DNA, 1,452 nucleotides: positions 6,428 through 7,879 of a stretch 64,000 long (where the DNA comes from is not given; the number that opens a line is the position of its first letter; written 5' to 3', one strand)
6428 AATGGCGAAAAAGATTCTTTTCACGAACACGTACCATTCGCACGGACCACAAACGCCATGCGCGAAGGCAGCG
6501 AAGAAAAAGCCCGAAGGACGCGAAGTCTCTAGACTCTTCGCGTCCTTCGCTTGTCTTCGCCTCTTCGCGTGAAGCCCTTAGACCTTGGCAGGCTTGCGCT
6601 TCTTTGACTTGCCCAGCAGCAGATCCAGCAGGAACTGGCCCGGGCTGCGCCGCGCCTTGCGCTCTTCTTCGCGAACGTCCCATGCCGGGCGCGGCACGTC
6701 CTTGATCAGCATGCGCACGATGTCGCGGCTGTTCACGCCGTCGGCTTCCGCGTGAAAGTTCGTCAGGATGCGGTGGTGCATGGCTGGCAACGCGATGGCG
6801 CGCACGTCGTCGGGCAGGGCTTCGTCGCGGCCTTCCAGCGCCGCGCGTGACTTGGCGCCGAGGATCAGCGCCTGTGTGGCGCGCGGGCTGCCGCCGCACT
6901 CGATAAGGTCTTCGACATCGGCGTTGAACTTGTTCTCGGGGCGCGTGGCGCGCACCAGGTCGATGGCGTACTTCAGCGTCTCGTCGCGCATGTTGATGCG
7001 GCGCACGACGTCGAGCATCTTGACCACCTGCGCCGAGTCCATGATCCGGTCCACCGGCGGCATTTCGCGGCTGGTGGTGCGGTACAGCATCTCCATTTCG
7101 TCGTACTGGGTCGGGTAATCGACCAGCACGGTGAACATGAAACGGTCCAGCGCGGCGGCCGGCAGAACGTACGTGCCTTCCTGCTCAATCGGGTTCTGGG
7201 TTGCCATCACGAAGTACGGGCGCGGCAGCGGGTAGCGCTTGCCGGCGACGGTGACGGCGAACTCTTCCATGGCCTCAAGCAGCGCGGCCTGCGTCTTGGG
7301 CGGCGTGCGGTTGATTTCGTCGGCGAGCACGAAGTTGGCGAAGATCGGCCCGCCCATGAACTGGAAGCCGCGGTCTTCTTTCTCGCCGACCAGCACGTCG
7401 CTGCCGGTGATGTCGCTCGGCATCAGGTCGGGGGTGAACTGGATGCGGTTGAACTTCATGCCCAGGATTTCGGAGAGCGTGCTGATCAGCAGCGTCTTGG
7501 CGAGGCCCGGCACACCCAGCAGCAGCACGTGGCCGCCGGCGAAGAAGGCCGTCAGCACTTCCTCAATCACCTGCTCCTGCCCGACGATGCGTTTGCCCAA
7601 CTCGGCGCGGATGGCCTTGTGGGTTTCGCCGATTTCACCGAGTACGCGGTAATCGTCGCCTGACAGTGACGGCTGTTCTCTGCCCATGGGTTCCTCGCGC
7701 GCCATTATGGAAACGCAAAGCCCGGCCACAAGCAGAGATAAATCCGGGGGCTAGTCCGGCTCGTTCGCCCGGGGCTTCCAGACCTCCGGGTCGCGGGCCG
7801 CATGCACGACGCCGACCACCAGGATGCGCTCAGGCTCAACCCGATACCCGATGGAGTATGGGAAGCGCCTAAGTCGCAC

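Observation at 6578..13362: MoxR ATPase sits opposite a tandem triplet of secreted HEAT-plus-vWA proteins, which would be a topological mismatch for a classical MoxR-vWA chaperone pair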

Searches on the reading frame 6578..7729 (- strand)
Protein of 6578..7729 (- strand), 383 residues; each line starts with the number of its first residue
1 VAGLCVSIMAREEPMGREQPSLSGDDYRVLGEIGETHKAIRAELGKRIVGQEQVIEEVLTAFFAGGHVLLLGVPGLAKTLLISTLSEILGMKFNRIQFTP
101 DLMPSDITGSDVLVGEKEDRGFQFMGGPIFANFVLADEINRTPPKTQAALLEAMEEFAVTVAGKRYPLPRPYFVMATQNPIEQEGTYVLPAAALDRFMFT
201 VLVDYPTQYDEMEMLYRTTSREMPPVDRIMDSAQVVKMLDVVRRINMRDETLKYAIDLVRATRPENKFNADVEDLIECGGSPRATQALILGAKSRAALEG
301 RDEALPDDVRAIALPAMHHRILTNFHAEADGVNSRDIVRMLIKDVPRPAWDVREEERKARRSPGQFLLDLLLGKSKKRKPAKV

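Call 3: search_protein_families(library=pfam, proteins=[window:6578-7729:-], max_evalue=0.1)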
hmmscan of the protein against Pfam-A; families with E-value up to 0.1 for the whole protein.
window:6578-7729:- (383 aa): 10 families
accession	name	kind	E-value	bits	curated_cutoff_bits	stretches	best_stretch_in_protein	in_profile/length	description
PF07726.17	AAA_3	-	2.3e-58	196.2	27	1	67-199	1-131/131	ATPase family associated with various cellular activities (AAA)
PF17863.7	AAA_lid_2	-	5.6e-17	61.7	22.7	1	272-339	5-72/74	AAA lid domain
PF07728.20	AAA_5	-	1.5e-10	41.6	22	1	67-197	1-139/139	AAA domain (dynein-related subfamily)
PF20030.5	bpMoxR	-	1.4e-09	37.8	27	1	40-217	6-180/205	MoxR domain in the MoxR-vWA-beta-propeller ternary systems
PF00493.29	MCM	-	0.00017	21.3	23.3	1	59-181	51-174/224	MCM P-loop domain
PF05496.18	RuvB_N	-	0.00021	21.5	27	0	66-94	34-62/159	Holliday junction DNA helicase RuvB P-loop domain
PF00004.35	AAA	-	0.00078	20.3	21.2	1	68-180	1-111/131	ATPase family associated with various cellular activities (AAA)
PF01078.27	Mg_chelatase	-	0.0013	18.7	20.3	1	47-90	4-47/207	Magnesium chelatase, subunit ChlI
PF13191.12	AAA_16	-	0.055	14.4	32.6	0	48-89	2-48/167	AAA ATPase domain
PF00158.32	Sigma54_activat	-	0.071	13.2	20.2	0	135-182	98-146/168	Sigma-54 interaction domain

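Call 4: search_protein_families(library=ncbifam, proteins=[window:6578-7729:-], max_evalue=0.1)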
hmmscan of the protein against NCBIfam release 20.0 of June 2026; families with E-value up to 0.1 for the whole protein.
window:6578-7729:- (383 aa): 13 families
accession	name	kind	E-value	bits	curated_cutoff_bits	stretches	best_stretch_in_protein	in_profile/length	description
TIGR02031.1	BchD-ChlD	equivalog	2.7e-07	29.7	499.55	1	71-322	22-272/608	magnesium chelatase ATPase subunit D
TIGR02640.1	gas_vesic_GvpN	equivalog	7.2e-06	25.7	266.8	1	136-237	111-216/262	gas vesicle protein GvpN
TIGR00764.1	lon_rel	equivalog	1.7e-05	23.6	516.6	1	45-91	17-63/608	ATP-dependent protease LonB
NF000868.0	PRK00080.1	equivalog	0.0007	18.6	282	0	38-95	17-81/330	Holliday junction branch migration DNA helicase RuvB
TIGR02442.1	Cob-chelat-sub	hypoth_equivalog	0.00089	17.8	779.45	1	281-344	270-333/641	putative cobaltochelatase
NF047784.1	MadB_ATPase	equivalog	0.001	18.3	475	1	134-263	142-262/298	MadB family AAA-type ATPase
TIGR00635.1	ruvB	equivalog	0.0011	18.1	299.05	1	66-161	31-112/305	Holliday junction branch migration DNA helicase RuvB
TIGR02030.1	BchI-ChlI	equivalog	0.0018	17.5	466.95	1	283-330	276-323/337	magnesium chelatase ATPase subunit I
NF007365.0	PRK09862.1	equivalog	0.0024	16.5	530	1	42-90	188-235/506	YifB family Mg chelatase-like AAA ATPase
TIGR00368.1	TIGR00368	hypoth_equivalog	0.0032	16.1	362.4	1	42-89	189-235/499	YifB family Mg chelatase-like AAA ATPase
NF001679.0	PRK00440.1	equivalog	0.013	14.6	303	1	47-160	19-133/322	replication factor C small subunit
NF010054.0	PRK13531.1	equivalog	0.028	13.5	681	1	43-176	17-153/498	ATPase RavA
TIGR03159.1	cas_Csc1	equivalog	0.063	12.6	41.4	0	179-240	58-116/225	type I-D CRISPR-associated protein Cas5/Csc1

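Call 32: find_homologous_proteins(query=window:6578-7687:-, max_evalue=1e-60)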
Query window:6578-7687:- (369 aa): 7997 proteins with E <= 1e-60 among 8000 candidates; the best 120 are listed.
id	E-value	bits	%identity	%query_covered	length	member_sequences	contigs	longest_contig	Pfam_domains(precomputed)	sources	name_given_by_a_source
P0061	1.8e-240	815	100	100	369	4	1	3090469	PF20030.6,PF07726.18,PF17863.8,PF07728.21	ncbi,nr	ncbi:MAG: MoxR family ATPase [Planctomycetes bacterium]|nr:MoxR family ATPase [Planctomycetota bacte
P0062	1.4e-211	720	87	100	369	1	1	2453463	PF20030.6,PF07726.18,PF17863.8,PF07728.21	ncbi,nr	ncbi:MAG: MoxR family ATPase [Planctomycetota bacterium]|nr:MoxR family ATPase [Planctomycetota bact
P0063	1.9e-211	720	87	100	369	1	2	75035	PF20030.6,PF07726.18,PF17863.8,PF07728.21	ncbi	-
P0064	6.6e-211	718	86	100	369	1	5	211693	PF20030.6,PF07726.18,PF17863.8,PF07728.21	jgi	jgi:MoxR-like ATPase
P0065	2.1e-209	713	86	100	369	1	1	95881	PF20030.6,PF07726.18,PF17863.8,PF07728.21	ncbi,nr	ncbi:MAG: hypothetical protein ICCCNLDF_02866 [Planctomycetes bacterium]|nr:hypothetical protein [Pl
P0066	5.6e-209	711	86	100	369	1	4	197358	PF20030.6,PF07726.18,PF17863.8,PF07728.21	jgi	jgi:MoxR-like ATPase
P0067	2.0e-208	710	85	100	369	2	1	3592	PF20030.6,PF07726.18,PF00493.30,PF17863.8,PF07728.21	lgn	-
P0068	2.2e-208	710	86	100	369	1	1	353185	PF20030.6,PF07726.18,PF17863.8,PF07728.21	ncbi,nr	ncbi:MAG: MoxR family ATPase [Planctomycetes bacterium]|nr:MoxR family ATPase [Planctomycetota bacte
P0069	2.1e-207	706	84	100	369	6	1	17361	PF20030.6,PF07726.18,PF17863.8,PF07728.21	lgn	-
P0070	4.0e-202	689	85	99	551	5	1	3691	PF20030.6,PF06271.19,PF07726.18,PF17863.8,PF07728.21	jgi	jgi:MoxR-like ATPase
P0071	2.9e-198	676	84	96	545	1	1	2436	PF20030.6,PF06271.19,PF07726.18,PF17863.8,PF07728.21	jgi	jgi:MoxR-like ATPase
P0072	8.5e-198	675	81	100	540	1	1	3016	PF20030.6,PF06271.19,PF07726.18,PF17863.8,PF07728.21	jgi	jgi:MoxR-like ATPase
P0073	3.3e-197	673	82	100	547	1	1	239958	PF20030.6,PF06271.19,PF07726.18,PF17863.8,PF07728.21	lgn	-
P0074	4.9e-197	672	83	99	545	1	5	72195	PF20030.6,PF06271.19,PF07726.18,PF17863.8,PF07728.21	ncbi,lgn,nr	ncbi:MAG: AAA family ATPase [Planctomycetes bacterium]|nr:AAA family ATPase [Planctomycetota bacteri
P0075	9.8e-197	671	83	99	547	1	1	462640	PF20030.6,PF06271.19,PF07726.18,PF17863.8,PF07728.21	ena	-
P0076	1.5e-192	657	80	99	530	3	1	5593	PF20030.6,PF06271.19,PF07726.18,PF17863.8,PF07728.21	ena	-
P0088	8.7e-175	599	73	99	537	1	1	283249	PF20030.6,PF06271.19,PF07726.18,PF00493.30,PF17863.8,PF07728.21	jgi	-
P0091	1.5e-171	588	73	97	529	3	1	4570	PF20030.6,PF06271.19,PF07726.18,PF00493.30,PF17863.8,PF07728.21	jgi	jgi:MoxR-like ATPase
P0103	1.8e-165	568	73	92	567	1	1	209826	PF20030.6,PF06271.19,PF07726.18,PF00004.36,PF17863.8,PF07728.21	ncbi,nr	ncbi:MAG: AAA family ATPase [Planctomycetes bacterium]|nr:AAA family ATPase [Planctomycetota bacteri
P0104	3.9e-165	567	70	98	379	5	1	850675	PF20030.6,PF07726.18,PF00493.30,PF00004.36,PF17863.8,PF07728.21,PF01078.28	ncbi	-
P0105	3.6e-164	564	73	92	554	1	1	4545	PF20030.6,PF06271.19,PF07726.18,PF00004.36,PF17863.8,PF07728.21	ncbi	-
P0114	5.1e-121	422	57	95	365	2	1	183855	PF20030.6,PF07726.18,PF00004.36,PF17863.8,PF07728.21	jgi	-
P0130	1.2e-109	385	54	89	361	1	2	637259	PF20030.6,PF07726.18,PF17863.8,PF07728.21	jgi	jgi:MoxR-like ATPase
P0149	3.3e-108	380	54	88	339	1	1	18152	PF20030.6,PF07726.18,PF00493.30,PF00004.36,PF17863.8,PF07728.21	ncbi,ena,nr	ncbi:MAG: AAA family ATPase [Pirellulales bacterium]|nr:AAA family ATPase [Pirellulales bacterium]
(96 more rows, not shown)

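Call 35: find_encoding_contigs(protein=P0104, flank=8000, max_places=1)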
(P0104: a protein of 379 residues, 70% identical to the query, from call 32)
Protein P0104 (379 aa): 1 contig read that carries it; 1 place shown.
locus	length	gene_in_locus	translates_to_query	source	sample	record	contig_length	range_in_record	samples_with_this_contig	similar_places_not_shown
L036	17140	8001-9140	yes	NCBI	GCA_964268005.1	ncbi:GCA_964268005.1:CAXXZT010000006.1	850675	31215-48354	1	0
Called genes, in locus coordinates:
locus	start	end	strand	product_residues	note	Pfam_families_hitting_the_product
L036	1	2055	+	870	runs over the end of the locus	PF13646:HEAT_2 (faint)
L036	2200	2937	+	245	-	-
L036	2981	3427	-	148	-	-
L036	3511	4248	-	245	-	PF00733:Asn_synthase, PF06508:QueC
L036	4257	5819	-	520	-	-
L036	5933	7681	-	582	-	PF13646:HEAT_2 (faint)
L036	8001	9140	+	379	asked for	PF00493:MCM (faint), PF01078:Mg_chelatase (faint), PF20030:bpMoxR, PF00004:AAA (weak), PF07726:AAA_3, PF07728:AAA_5, PF17863:AAA_lid_2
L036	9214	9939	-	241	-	PF00149:Metallophos, PF12850:Metallophos_2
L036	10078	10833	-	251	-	-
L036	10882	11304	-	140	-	PF00293:NUDIX, PF14815:NUDIX_4 (weak)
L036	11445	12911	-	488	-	PF02934:GatB_N, PF02637:GatB_Yqey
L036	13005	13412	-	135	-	PF09969:DUF2203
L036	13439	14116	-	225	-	PF00702:Hydrolase, PF13419:HAD_2 (weak), PF13242:Hydrolase_like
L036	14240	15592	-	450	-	PF01336:tRNA_anti-codon, PF00152:tRNA-synt_2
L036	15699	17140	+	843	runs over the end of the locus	PF00092:VWA, PF13519:VWA_2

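Call 36: find_encoding_contigs(protein=P0114, flank=8000, max_places=1)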
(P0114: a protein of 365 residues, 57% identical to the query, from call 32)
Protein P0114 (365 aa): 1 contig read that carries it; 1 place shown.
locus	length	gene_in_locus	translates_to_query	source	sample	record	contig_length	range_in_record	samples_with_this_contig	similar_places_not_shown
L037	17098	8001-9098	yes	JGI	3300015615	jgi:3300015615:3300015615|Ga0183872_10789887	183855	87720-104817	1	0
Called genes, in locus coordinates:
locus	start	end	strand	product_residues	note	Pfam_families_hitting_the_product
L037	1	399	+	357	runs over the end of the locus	PF00930:DPPIV_N (faint), PF26550:Tricorn_2nd, PF26549:Tricorn_N, PF07676:PD40 (weak), PF26549:Tricorn_N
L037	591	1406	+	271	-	-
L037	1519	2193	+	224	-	PF01470:Peptidase_C15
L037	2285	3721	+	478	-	PF25973:BSH_CzcB (weak)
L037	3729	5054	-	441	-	PF00919:UPF0004, PF04055:Radical_SAM, PF18693:TRAM_2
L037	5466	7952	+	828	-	-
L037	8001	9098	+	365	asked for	PF20030:bpMoxR, PF00004:AAA (weak), PF07726:AAA_3, PF07728:AAA_5, PF17863:AAA_lid_2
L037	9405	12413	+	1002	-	PF00498:FHA, PF16697:Yop-YscD_cpl, PF00498:FHA, PF16697:Yop-YscD_cpl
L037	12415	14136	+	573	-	PF11104:PilM_2, PF14450:FtsA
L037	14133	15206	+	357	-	-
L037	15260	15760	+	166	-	-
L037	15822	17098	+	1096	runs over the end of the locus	-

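Call 37: find_encoding_contigs(protein=P0103, flank=8000, max_places=1)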
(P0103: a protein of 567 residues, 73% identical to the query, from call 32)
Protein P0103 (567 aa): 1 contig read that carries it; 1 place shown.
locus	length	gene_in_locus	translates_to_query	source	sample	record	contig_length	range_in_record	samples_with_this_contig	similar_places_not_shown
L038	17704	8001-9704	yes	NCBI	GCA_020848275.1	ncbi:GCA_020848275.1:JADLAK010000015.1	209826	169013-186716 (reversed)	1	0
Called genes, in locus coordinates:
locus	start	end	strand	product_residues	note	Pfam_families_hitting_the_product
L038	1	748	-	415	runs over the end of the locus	PF00004:AAA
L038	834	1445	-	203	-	-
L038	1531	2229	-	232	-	-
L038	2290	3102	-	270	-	-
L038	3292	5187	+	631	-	PF00664:ABC_membrane, PF00005:ABC_tran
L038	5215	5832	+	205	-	PF00730:HhH-GPD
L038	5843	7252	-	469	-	-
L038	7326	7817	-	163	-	-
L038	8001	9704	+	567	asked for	PF20030:bpMoxR, PF07726:AAA_3, PF07728:AAA_5, PF00004:AAA (weak), PF17863:AAA_lid_2, PF06271:RDD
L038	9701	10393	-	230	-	PF00702:Hydrolase, PF13419:HAD_2, PF13242:Hydrolase_like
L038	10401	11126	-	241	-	PF00149:Metallophos, PF12850:Metallophos_2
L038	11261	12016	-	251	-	-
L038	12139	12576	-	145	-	PF00293:NUDIX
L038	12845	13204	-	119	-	-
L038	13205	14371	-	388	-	PF01950:FBPase_3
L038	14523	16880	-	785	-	PF17876:CSD2 (faint), PF00773:RNB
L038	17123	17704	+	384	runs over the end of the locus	PF03417:AAT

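Call 48: find_encoding_contigs(protein=P0061, flank=10000, max_places=1)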
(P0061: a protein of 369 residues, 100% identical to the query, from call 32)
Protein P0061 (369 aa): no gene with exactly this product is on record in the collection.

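Call 49: find_encoding_contigs(protein=P0130, flank=6000, max_places=1)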
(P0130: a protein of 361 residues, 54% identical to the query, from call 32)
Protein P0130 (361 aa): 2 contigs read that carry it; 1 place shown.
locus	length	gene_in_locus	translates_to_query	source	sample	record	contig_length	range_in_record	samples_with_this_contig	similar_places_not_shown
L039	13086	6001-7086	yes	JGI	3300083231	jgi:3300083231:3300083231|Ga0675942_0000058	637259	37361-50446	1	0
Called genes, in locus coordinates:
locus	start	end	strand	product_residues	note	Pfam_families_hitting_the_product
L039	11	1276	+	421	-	-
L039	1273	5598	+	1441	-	PF14559:TPR_19 (faint), PF07719:TPR_2 (faint), PF13424:TPR_12 (faint), PF13360:PQQ_2, PF25293:Beta-prop_EMC1_N (faint), PF01011:PQQ (faint), PF13432:TPR_16 (weak), PF13360:PQQ_2, +1 more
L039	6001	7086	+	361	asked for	PF20030:bpMoxR, PF07726:AAA_3, PF07728:AAA_5, PF17863:AAA_lid_2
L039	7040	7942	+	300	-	PF01882:DUF58, PF13519:VWA_2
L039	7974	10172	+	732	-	PF07584:BatA, PF13519:VWA_2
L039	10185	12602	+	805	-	-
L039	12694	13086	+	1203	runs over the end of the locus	-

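Call 50: find_encoding_contigs(protein=P0149, flank=6000, max_places=1)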
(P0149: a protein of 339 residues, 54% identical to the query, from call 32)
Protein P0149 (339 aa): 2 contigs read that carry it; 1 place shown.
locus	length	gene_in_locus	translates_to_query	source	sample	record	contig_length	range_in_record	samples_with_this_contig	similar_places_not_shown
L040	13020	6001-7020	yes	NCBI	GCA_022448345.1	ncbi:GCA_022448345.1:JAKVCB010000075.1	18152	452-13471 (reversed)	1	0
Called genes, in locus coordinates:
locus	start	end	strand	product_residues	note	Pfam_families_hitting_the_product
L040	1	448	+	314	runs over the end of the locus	PF00005:ABC_tran, PF02463:SMC_N (faint), PF13304:AAA_21 (faint)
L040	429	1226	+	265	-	PF01061:ABC2_membrane, PF12698:ABC2_membrane_3, PF12679:ABC2_membrane_2 (weak)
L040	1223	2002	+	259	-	PF02630:SCO1-SenC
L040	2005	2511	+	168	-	PF04238:DUF420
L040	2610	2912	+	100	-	-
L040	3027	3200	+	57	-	-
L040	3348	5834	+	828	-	PF01011:PQQ (faint), PF13360:PQQ_2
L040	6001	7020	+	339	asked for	PF00493:MCM (weak), PF20030:bpMoxR, PF00004:AAA (weak), PF07726:AAA_3, PF07728:AAA_5, PF17863:AAA_lid_2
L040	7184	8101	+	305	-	PF01882:DUF58, PF13519:VWA_2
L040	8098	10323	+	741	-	PF07584:BatA, PF13519:VWA_2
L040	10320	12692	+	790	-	-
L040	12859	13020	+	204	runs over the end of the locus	?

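Call 51: search_protein_families(library=pfam, proteins=[L038:5843-7252:-, L038:7326-7817:-, P0074, P0103, L036:4257-5819:-], max_evalue=0.01)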
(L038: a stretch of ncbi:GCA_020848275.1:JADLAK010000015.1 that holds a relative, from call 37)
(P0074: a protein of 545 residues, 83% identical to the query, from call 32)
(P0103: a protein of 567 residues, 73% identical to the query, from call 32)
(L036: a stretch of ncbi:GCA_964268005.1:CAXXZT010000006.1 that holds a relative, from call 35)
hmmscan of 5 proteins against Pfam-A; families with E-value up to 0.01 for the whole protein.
L038:5843-7252:- (469 aa): 0 families

L038:7326-7817:- (163 aa): 0 families

P0074 (545 aa): 9 families
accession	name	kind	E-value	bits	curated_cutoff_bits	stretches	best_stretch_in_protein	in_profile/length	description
PF07726.17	AAA_3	-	3.8e-58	195.5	27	1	53-185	1-131/131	ATPase family associated with various cellular activities (AAA)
PF17863.7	AAA_lid_2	-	2.8e-17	62.6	22.7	1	262-326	9-73/74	AAA lid domain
PF06271.18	RDD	-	1.2e-14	55.2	24.1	1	388-503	2-114/137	RDD family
PF07728.20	AAA_5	-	3.8e-10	40.4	22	1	53-183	1-139/139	AAA domain (dynein-related subfamily)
PF20030.5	bpMoxR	-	1.7e-09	37.5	27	1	26-203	6-180/205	MoxR domain in the MoxR-vWA-beta-propeller ternary systems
PF00493.29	MCM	-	0.00021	20.9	23.3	1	47-168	53-175/224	MCM P-loop domain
PF05496.18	RuvB_N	-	0.00057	20.1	27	0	52-80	34-62/159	Holliday junction DNA helicase RuvB P-loop domain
PF01078.27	Mg_chelatase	-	0.0029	17.5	20.3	1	33-76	4-47/207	Magnesium chelatase, subunit ChlI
PF00004.35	AAA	-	0.0079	17.1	21.2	0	54-183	1-123/131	ATPase family associated with various cellular activities (AAA)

P0103 (567 aa): 11 families
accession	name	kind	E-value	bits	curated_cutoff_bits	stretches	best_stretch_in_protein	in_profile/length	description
PF07726.17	AAA_3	-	1.2e-58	197.1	27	1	54-186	1-131/131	ATPase family associated with various cellular activities (AAA)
PF17863.7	AAA_lid_2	-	4.6e-16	58.8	22.7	1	260-327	6-73/74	AAA lid domain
PF06271.18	RDD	-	1.8e-14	54.6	24.1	1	390-527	2-136/137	RDD family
PF07728.20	AAA_5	-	6.1e-13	49.4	22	1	54-184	1-139/139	AAA domain (dynein-related subfamily)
PF20030.5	bpMoxR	-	4e-09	36.3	27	1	27-214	6-189/205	MoxR domain in the MoxR-vWA-beta-propeller ternary systems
PF00004.35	AAA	-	2.6e-06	28.3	21.2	1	55-184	1-123/131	ATPase family associated with various cellular activities (AAA)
PF01078.27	Mg_chelatase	-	9.2e-05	22.4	20.3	1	34-76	4-46/207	Magnesium chelatase, subunit ChlI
PF00493.29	MCM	-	0.00013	21.6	23.3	1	53-174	58-178/224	MCM P-loop domain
PF05496.18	RuvB_N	-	0.00056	20.1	27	0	53-81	34-62/159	Holliday junction DNA helicase RuvB P-loop domain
PF13191.12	AAA_16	-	0.001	20.1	32.6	1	36-77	3-49/167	AAA ATPase domain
PF00158.32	Sigma54_activat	-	0.0023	18.1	20.2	0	41-166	11-143/168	Sigma-54 interaction domain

L036:4257-5819:- (520 aa): 0 families

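Call 68: search_protein_families(library=padloc, proteins=[window:6578-7687:-], max_evalue=0.001)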
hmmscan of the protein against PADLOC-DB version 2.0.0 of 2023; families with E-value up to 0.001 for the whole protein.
window:6578-7687:- (369 aa): 1 family
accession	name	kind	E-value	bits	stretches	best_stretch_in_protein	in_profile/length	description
PDLC04140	mad8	-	0.00053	17.6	0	28-80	4-56/314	mads_8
